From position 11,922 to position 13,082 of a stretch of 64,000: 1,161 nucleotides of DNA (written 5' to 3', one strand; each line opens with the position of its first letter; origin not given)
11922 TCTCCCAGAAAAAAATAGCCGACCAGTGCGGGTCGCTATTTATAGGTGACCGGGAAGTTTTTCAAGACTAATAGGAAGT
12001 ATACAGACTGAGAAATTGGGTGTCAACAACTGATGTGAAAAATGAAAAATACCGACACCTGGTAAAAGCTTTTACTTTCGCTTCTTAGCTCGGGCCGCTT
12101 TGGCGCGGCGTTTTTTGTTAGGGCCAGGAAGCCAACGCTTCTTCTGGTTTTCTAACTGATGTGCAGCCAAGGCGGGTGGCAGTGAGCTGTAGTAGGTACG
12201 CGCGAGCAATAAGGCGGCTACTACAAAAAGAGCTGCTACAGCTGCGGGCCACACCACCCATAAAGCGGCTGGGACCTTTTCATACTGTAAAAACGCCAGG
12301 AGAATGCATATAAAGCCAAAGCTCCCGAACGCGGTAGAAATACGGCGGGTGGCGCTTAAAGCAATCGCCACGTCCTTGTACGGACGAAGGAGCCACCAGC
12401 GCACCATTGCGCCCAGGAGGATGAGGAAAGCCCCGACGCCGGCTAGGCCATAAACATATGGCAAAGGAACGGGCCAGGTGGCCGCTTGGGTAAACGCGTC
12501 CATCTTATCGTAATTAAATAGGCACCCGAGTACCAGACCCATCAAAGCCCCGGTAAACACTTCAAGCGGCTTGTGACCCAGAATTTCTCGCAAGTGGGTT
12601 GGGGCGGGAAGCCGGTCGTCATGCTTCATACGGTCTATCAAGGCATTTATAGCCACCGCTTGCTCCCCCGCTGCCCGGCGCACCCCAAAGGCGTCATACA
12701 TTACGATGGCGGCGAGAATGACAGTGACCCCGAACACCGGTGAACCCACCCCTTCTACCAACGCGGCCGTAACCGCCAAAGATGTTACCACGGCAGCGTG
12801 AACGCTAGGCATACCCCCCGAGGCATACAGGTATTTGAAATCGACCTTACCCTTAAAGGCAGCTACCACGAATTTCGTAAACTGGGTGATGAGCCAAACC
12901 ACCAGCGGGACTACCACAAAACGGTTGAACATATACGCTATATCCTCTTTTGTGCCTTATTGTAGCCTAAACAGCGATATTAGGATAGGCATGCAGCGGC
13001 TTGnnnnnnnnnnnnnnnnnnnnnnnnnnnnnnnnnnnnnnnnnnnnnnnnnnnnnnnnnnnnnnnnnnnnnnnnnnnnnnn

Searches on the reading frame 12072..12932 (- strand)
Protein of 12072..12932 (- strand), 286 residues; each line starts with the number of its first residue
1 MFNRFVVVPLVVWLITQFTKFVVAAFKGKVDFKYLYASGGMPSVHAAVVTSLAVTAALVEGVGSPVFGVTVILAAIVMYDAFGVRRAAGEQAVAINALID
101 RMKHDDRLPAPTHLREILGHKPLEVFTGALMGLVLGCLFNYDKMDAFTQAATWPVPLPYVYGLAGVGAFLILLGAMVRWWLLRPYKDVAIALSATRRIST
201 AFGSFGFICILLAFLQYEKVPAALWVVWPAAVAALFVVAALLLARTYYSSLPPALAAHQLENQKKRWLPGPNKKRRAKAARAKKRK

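Call 3: search_protein_families(library=pfam, proteins=[window:12072-12932:-], max_evalue=1)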
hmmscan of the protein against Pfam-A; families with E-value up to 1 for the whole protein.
window:12072-12932:- (286 aa): 4 families
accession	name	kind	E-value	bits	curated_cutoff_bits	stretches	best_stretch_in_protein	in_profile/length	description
PF02681.20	DUF212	-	1.8e-40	138.4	26.5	1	3-134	3-125/126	Divergent PAP2 family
PF10277.15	Frag1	-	0.39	10.7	30.3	0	164-246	61-144/220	Frag1/DRAM/Sfk1 family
PF19529.4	DUF6057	-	0.4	9.9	29.8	1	126-244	125-255/569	Family of unknown function (DUF6057)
PF01569.27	PAP2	-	0.47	10.6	27.2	0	34-60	47-70/130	PAP2 superfamily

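Call 4: search_protein_families(library=ncbifam, proteins=[window:12072-12932:-], max_evalue=1)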
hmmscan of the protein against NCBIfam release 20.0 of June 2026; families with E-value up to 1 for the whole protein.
window:12072-12932:- (286 aa): 1 family
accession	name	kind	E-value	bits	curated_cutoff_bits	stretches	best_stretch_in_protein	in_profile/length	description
NF053601.1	asym_polar_PgfA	equivalog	0.23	10.9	160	1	162-196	4-38/303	cell envelope lipid trafficking protein PgfA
